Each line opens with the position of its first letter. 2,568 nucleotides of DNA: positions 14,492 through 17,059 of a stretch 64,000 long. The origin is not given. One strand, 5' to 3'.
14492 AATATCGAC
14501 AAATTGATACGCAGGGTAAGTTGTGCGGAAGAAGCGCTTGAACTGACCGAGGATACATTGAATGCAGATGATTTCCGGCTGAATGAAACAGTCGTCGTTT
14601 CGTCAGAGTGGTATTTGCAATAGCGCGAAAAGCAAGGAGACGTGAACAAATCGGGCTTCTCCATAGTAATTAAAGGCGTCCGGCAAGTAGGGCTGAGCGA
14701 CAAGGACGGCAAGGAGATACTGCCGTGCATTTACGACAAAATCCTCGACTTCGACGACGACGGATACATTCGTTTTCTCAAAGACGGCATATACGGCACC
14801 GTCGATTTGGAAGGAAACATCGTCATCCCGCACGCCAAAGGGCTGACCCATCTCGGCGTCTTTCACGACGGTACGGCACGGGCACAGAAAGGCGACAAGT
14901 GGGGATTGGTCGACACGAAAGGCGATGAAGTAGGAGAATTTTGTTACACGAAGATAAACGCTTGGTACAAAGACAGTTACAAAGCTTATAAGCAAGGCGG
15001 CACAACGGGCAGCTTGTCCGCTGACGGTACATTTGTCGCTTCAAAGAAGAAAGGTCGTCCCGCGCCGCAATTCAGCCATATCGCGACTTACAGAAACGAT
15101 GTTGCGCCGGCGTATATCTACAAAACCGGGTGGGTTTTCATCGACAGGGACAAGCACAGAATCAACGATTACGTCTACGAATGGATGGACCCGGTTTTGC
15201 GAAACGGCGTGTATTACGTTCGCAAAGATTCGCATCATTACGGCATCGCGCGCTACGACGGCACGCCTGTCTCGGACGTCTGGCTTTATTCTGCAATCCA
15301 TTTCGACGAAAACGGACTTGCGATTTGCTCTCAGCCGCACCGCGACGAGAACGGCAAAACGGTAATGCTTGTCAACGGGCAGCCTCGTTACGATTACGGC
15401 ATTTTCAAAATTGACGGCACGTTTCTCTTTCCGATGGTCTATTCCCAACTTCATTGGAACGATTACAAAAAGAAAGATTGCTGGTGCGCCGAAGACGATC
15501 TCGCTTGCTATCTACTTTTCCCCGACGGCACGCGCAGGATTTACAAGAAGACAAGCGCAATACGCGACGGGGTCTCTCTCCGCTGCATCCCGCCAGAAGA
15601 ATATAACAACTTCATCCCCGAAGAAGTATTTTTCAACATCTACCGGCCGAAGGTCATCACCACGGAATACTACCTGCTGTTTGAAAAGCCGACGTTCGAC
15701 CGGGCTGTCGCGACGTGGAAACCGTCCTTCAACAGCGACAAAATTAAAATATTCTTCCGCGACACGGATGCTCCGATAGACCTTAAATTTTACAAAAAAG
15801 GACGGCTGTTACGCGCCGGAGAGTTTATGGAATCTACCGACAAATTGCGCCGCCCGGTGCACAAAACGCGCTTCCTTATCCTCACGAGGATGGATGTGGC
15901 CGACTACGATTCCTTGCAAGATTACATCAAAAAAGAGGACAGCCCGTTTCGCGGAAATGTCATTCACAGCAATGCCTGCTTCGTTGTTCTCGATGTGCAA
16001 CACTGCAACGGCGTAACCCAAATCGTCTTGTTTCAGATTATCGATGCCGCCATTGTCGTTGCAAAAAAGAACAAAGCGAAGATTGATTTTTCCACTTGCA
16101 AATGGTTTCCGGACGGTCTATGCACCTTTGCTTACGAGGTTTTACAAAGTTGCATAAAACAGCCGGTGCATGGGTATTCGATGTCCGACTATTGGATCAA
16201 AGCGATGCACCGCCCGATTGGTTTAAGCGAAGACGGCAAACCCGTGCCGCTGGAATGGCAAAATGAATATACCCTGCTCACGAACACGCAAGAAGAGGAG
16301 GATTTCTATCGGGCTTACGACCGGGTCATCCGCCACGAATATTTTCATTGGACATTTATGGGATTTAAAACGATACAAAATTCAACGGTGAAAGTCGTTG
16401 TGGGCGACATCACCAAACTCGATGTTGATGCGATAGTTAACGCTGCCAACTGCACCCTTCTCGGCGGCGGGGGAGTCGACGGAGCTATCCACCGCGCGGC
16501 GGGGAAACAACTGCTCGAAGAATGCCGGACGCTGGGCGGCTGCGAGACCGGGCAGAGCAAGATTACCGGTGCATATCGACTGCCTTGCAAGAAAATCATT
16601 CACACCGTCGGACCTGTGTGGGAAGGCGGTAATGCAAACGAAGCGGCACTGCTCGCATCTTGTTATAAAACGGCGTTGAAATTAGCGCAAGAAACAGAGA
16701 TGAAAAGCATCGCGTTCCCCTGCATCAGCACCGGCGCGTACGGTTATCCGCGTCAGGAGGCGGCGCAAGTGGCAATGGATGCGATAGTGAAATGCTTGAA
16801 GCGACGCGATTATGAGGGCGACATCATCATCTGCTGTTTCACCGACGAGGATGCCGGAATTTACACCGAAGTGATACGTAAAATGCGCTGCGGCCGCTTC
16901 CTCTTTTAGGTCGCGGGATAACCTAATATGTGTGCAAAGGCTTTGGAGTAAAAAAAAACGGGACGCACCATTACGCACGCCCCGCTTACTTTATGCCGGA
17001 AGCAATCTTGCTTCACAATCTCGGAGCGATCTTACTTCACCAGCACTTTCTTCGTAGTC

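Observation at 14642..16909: A 755-aa cytoplasmic fusion of WG repeats, a ~250-aa unrecognised domain and a macrodomain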

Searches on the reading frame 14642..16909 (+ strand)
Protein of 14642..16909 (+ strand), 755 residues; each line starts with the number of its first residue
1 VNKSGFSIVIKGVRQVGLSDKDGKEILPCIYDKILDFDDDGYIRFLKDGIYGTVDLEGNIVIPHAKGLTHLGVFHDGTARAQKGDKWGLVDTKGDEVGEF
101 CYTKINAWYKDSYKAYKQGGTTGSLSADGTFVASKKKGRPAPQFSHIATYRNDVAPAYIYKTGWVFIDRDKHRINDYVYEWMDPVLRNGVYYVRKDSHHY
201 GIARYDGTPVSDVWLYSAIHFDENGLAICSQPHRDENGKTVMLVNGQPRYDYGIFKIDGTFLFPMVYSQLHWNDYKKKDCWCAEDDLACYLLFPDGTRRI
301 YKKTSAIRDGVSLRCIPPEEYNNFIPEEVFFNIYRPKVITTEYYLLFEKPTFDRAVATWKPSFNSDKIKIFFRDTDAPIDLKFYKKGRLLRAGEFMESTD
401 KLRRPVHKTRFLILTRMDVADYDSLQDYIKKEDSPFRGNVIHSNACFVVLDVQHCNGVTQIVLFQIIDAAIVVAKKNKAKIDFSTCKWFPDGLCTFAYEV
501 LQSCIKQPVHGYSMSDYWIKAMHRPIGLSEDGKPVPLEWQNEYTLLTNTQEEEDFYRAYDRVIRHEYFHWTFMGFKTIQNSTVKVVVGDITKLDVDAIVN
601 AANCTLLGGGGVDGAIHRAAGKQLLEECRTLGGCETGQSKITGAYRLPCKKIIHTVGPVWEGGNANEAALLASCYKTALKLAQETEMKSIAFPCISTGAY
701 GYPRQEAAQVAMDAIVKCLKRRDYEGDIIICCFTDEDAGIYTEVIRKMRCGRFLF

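Call 3: search_protein_families(library=pfam, proteins=[window:14642-16909:+], max_evalue=0.1)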
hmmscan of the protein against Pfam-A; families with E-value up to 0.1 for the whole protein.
window:14642-16909:+ (755 aa): 2 families
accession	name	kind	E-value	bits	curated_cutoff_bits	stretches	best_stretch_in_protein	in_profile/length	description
PF01661.27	Macro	-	1.4e-47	161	22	1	599-711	1-118/118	Macro domain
PF14903.11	WG_beta_rep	-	1.5e-11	44.5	25.6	2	17-49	2-33/35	WG containing repeat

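Call 4: search_protein_families(library=ncbifam, proteins=[window:14642-16909:+], max_evalue=0.1)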
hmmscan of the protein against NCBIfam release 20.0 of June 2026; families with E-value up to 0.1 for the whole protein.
window:14642-16909:+ (755 aa): 11 families
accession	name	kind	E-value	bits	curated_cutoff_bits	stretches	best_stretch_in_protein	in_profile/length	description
NF001664.0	PRK00431.1-6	equivalog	4.3e-64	215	200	1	582-747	3-171/173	O-acetyl-ADP-ribose deacetylase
NF001660.0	PRK00431.1-1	equivalog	1e-58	197.7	271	1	581-745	3-171/177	O-acetyl-ADP-ribose deacetylase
NF001663.0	PRK00431.1-4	equivalog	2.1e-58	197.2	285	1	582-746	8-176/180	ADP-ribose-binding protein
NF001661.0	PRK00431.1-2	equivalog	2e-49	167.9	291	1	583-742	3-168/179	O-acetyl-ADP-ribose deacetylase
NF003163.0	PRK04143.1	equivalog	1.3e-48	165.7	272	1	558-748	57-263/265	protein-ADP-ribose hydrolase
NF009880.0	PRK13341.1-1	equivalog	3.2e-32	111.7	891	1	581-743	427-595/599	AAA family ATPase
NF001667.0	PRK00431.2-3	equivalog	5.3e-32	110.9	252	1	578-747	5-175/182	ADP-ribose-binding protein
NF001665.0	PRK00431.2-1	equivalog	9.8e-27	93.6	315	1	577-745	4-171/177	ADP-ribose-binding protein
NF001668.0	PRK00431.2-4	equivalog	9.1e-26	90.5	278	1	581-745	49-212/220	ADP-ribose-binding protein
NF001662.0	PRK00431.1-3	equivalog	4.8e-21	75.4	215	1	581-746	3-182/185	[protein ADP-ribosylglutamate] hydrolase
NF001666.0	PRK00431.2-2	equivalog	3.3e-16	59.6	246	1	583-718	3-137/164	ADP-ribose-binding protein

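Call 5: search_protein_families(library=padloc, proteins=[window:14642-16909:+], max_evalue=0.1)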
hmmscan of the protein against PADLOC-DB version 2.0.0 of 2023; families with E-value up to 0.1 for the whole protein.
window:14642-16909:+ (755 aa): 0 families

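Call 6: find_homologous_proteins(query=window:14642-16909:+, max_evalue=0.001)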
Query window:14642-16909:+ (755 aa): 110 proteins with E <= 0.001 among 6708 candidates.
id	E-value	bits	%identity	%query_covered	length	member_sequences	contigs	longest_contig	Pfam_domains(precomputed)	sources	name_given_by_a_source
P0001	0.0e+0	1012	59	99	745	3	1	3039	PF14903.12,PF01661.28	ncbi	-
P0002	3.7e-250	851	53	99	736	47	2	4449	PF14903.12,PF01661.28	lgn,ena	-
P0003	3.0e-247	841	54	99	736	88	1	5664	PF14903.12,PF01661.28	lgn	-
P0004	2.2e-246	838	53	99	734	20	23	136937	PF14903.12,PF01661.28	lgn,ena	-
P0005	2.2e-246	838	51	99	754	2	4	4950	PF14903.12,PF01661.28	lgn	-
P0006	1.2e-242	826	51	99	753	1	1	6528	PF14903.12,PF01661.28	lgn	-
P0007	3.7e-242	824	50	100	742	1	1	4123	PF14903.12,PF01661.28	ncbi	-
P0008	5.9e-242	823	51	100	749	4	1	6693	PF14903.12,PF01661.28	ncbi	-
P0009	2.1e-241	822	50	100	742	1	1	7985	PF14903.12,PF01661.28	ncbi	-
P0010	6.2e-240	817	50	100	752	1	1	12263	PF14903.12,PF01661.28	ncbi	-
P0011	1.3e-238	812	50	99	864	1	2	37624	PF14903.12,PF01661.28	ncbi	-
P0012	2.3e-237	808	50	100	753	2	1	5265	PF14903.12,PF01661.28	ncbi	-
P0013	1.6e-231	789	50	100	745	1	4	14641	PF14903.12,PF01661.28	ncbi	-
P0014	5.8e-229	780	48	99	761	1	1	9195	PF14903.12,PF01661.28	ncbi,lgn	-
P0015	9.3e-229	780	51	99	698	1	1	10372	PF14903.12,PF01661.28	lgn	-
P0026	1.4e-218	746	48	99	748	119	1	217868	PF14903.12,PF01661.28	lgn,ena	-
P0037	7.0e-211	721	46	99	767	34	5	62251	PF14903.12,PF01661.28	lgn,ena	-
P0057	9.8e-158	545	40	99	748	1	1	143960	PF14903.12,PF01661.28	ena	-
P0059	4.1e-154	533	39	99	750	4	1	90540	PF14903.12,PF01661.28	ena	-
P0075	4.7e-134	467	37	99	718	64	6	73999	PF14903.12,PF01661.28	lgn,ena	-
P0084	2.0e-110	388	32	75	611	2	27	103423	PF14903.12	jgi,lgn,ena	jgi:hypothetical protein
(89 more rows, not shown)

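Call 7: search_solved_structures(query=window:14642-16909:+, max_evalue=0.01, show_alignments=2)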
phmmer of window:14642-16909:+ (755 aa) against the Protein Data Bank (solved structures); distinct sequences matched with E-value up to 0.01: 102 (the best 60 are shown).
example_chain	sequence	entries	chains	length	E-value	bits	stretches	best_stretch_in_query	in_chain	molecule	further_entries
4iqy_A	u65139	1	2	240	7e-52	179.9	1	581-744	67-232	O-acetyl-ADP-ribose deacetylase MACROD2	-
2x47_A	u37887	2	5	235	1.1e-51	179.2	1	580-742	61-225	MACRO DOMAIN-CONTAINING PROTEIN 1 | ADP-ribose glycohydrolase MACROD1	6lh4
6y4y_A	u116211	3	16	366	2e-51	178.3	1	582-744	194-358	Thioredoxin 1,ADP-ribose glycohydrolase MACROD2 | ADP-ribose glycohydrolase MACROD2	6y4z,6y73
5cb3_A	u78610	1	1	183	6.3e-46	160.2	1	581-745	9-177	O-acetyl-ADP-ribose deacetylase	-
1spv_A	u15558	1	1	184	7.6e-46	159.9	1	582-746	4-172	putative polyprotein/phosphatase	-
5cms_R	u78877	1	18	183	1.1e-44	156.1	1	581-745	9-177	O-acetyl-ADP-ribose deacetylase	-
5cb5_R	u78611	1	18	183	1e-43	152.8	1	581-745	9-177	O-acetyl-ADP-ribose deacetylase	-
5l9k_A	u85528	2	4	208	3.4e-43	151.2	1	577-746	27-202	MACROD-TYPE MACRODOMAIN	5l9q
5fud_A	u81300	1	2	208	4.1e-43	150.9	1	577-746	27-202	O-ACETYL-ADP-RIBOSE DEACETYLASE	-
5lbp_A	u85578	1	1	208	4.3e-42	147.5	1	577-746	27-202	MacroD-type macrodomain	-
5lcc_A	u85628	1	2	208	4.3e-42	147.5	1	577-746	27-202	MACROD-TYPE MACRODOMAIN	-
5lau_A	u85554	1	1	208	5.9e-42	147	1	577-746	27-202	MacroD-type macrodomain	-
5fsz_A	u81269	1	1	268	5.9e-40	140.5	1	586-747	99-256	MACRODOMAIN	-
5fsu_A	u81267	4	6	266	1.9e-38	135.5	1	586-734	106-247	MACRODOMAIN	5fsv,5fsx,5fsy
9w48_A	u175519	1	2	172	7.5e-38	133.5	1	583-720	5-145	Macro domain-containing protein DR_2288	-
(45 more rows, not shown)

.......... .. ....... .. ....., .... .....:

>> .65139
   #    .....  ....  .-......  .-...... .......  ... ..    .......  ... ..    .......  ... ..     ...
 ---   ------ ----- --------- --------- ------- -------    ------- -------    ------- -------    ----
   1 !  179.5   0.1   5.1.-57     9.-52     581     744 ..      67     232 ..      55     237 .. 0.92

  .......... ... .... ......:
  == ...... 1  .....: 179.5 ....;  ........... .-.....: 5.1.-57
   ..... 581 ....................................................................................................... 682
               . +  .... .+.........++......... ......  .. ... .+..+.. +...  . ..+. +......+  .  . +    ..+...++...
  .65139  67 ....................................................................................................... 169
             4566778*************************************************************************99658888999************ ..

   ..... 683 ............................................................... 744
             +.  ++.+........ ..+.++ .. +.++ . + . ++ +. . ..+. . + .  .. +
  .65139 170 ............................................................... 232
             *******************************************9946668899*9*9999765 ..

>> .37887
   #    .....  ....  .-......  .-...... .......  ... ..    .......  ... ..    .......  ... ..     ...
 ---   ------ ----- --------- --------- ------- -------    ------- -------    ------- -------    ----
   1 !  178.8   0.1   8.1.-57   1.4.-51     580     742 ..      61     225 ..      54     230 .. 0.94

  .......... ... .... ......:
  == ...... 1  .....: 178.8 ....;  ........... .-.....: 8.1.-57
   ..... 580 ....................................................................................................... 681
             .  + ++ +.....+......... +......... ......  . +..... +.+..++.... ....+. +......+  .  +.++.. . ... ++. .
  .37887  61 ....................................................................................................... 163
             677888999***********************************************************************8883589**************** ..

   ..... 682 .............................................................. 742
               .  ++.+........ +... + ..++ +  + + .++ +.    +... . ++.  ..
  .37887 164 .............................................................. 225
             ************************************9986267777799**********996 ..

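Call 14: find_encoding_contigs(protein=window:14642-16909:+, flank=10000, max_places=4)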
Protein window:14642-16909:+ (755 aa): no gene with exactly this product is on record in the collection.

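Call 15: find_encoding_contigs(protein=P0026, flank=8000, max_places=3)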
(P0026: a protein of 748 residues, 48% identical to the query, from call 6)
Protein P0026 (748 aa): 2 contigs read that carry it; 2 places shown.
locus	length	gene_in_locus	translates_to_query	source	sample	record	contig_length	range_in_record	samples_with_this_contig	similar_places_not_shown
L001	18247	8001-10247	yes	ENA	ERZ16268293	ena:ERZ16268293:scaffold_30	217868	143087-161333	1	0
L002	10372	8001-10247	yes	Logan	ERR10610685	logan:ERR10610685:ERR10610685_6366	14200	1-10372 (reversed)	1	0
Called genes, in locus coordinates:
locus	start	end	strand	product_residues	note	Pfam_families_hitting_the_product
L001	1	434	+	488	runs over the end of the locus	PF02386:TrkH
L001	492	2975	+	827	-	PF13491:FtsK_4TM, PF17854:FtsK_alpha, PF01580:FtsK_SpoIIIE, PF09397:FtsK_gamma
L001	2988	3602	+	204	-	PF16584:LolA_2, PF03548:LolA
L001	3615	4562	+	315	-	PF00890:FAD_binding_2 (faint), PF01134:GIDA (faint), PF01266:DAO (faint), PF03486:HI0933_like (faint), PF07992:Pyr_redox_2, PF13738:Pyr_redox_3, PF00070:Pyr_redox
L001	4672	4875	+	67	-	PF10771:DUF2582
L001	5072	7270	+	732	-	PF07719:TPR_2 (faint), PF13174:TPR_6 (faint), PF00515:TPR_1 (faint), PF12895:ANAPC3 (faint), PF13176:TPR_7 (faint), PF13424:TPR_12 (weak), PF13432:TPR_16 (weak), PF14559:TPR_19 (weak), +3 more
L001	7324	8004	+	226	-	PF04402:SIMPL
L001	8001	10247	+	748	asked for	PF14903:WG_beta_rep (faint), PF01661:Macro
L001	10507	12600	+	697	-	PF01432:Peptidase_M3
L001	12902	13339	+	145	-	PF00383:dCMP_cyt_deam_1, PF14437:MafB19-deam, PF14439:Bd3614-deam (weak)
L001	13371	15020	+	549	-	PF00595:PDZ, PF13180:PDZ_2, PF17820:PDZ_6, PF03572:Peptidase_S41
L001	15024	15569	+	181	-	PF01812:5-FTHF_cyc-lig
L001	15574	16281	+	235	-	-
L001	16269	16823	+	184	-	PF00196:GerE, PF13384:HTH_23 (faint)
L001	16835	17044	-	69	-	PF02609:Exonuc_VII_S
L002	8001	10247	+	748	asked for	PF14903:WG_beta_rep (faint), PF01661:Macro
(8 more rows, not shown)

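Call 16: find_encoding_contigs(protein=P0004, flank=8000, max_places=3)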
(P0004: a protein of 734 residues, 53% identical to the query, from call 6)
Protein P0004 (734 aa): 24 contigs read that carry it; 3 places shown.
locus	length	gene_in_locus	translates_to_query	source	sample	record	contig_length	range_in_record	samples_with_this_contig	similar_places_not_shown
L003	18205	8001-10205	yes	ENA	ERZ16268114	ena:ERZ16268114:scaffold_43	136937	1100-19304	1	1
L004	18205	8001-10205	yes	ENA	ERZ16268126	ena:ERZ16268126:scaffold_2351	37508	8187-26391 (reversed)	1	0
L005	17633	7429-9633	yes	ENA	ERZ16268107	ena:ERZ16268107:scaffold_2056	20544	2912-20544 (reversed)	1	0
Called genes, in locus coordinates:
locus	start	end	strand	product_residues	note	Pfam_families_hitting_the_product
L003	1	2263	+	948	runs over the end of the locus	PF04851:ResIII (faint)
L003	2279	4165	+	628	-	PF01555:N6_N4_Mtase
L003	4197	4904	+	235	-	PF02596:DUF169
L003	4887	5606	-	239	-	PF03372:Exo_endo_phos (weak)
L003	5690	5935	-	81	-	-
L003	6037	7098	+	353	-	PF12917:YfbR-like, PF13023:HD_3, PF00583:Acetyltransf_1, PF13673:Acetyltransf_10, PF13508:Acetyltransf_7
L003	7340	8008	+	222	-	PF04402:SIMPL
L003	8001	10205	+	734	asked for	PF14903:WG_beta_rep (weak), PF01661:Macro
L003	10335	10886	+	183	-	PF00857:Isochorismatase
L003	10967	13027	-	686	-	PF00999:Na_H_Exchanger, PF00582:Usp (weak)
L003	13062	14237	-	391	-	PF00155:Aminotran_1_2, PF12897:Asp_aminotransf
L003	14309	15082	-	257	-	PF14805:THDPS_N_2, PF25087:GMPPB_C (faint), PF00132:Hexapep (weak), PF14602:Hexapep_2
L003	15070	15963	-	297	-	PF00701:DHDPS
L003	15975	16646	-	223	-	PF01113:DapB_N, PF05173:DapB_C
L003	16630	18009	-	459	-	PF00696:AA_kinase, PF22468:ACT_9 (faint)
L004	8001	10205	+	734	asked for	PF14903:WG_beta_rep (weak), PF01661:Macro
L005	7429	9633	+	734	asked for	PF14903:WG_beta_rep (weak), PF01661:Macro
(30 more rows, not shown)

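Call 18: find_encoding_contigs(protein=P0084, flank=7000, max_places=3)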
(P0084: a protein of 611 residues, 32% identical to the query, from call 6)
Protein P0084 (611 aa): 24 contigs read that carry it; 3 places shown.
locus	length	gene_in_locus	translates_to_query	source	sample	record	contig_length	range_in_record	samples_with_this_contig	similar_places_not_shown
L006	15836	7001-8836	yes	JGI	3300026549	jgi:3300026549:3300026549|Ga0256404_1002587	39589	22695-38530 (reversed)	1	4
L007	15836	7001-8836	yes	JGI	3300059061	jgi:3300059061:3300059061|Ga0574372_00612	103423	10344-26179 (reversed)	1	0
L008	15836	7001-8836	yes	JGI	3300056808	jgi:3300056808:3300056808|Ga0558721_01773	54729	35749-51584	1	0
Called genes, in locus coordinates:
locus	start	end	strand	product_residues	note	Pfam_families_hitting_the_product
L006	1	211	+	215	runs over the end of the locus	PF14512:TM1586_NiRdase (faint), PF00881:Nitroreductase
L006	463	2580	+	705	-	PF28527:DUF8425, PF28530:DUF8426, PF07728:AAA_5, PF28529:McrB_lid (weak)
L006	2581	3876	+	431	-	PF10117:McrBC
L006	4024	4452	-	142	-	PF13648:Lipocalin_4 (faint)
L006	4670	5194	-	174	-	PF08238:Sel1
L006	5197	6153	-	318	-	PF13280:WYL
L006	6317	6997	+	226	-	PF04402:SIMPL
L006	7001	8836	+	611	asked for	PF14903:WG_beta_rep (faint)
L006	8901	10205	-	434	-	PF03432:Relaxase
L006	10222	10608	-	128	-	PF21983:NikA-like (weak)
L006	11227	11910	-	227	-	-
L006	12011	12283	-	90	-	-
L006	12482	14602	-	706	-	PF13155:Toprim_2 (faint), PF13481:AAA_25 (weak)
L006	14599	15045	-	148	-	-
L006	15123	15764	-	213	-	-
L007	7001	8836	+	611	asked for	PF14903:WG_beta_rep (faint)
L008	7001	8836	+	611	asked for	PF14903:WG_beta_rep (faint)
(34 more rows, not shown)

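Call 19: find_encoding_contigs(protein=P0057, flank=7000, max_places=2)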
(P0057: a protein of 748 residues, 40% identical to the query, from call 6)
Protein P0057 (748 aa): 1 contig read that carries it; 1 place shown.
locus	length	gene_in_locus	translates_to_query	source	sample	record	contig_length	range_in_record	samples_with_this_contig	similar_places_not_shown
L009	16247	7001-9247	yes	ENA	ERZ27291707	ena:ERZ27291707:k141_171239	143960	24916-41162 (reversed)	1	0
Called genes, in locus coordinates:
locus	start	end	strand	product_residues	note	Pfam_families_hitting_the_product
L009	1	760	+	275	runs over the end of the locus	PF02578:Cu-oxidase_4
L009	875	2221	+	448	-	PF01554:MatE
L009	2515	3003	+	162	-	PF00210:Ferritin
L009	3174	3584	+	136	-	-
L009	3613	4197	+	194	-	-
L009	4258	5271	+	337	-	-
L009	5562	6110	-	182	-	PF14237:GYF_2, PF04505:CD225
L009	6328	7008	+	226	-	PF04402:SIMPL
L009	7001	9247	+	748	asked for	PF14903:WG_beta_rep (faint), PF01661:Macro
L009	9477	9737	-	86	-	PF01649:Ribosomal_S20p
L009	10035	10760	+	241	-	PF11967:RecO_N, PF02565:RecO_C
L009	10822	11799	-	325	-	PF00365:PFK, PF01513:NAD_kinase (faint)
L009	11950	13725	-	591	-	PF05192:MutS_III, PF00488:MutS_V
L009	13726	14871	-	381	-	PF02684:LpxB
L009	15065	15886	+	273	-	PF19576:Acyltransf_2, PF01553:Acyltransferase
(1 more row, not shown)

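Call 82: search_protein_families(library=phrogs, proteins=[window:14642-16909:+], max_evalue=0.01)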
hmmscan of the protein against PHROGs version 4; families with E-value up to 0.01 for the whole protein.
window:14642-16909:+ (755 aa): 2 families
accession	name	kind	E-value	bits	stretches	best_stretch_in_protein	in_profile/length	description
phrog_2613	-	unknown function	4.3e-05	24.2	0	578-627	20-72/274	-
phrog_335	-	other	0.0025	18.1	1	570-737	40-207/422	phosphatase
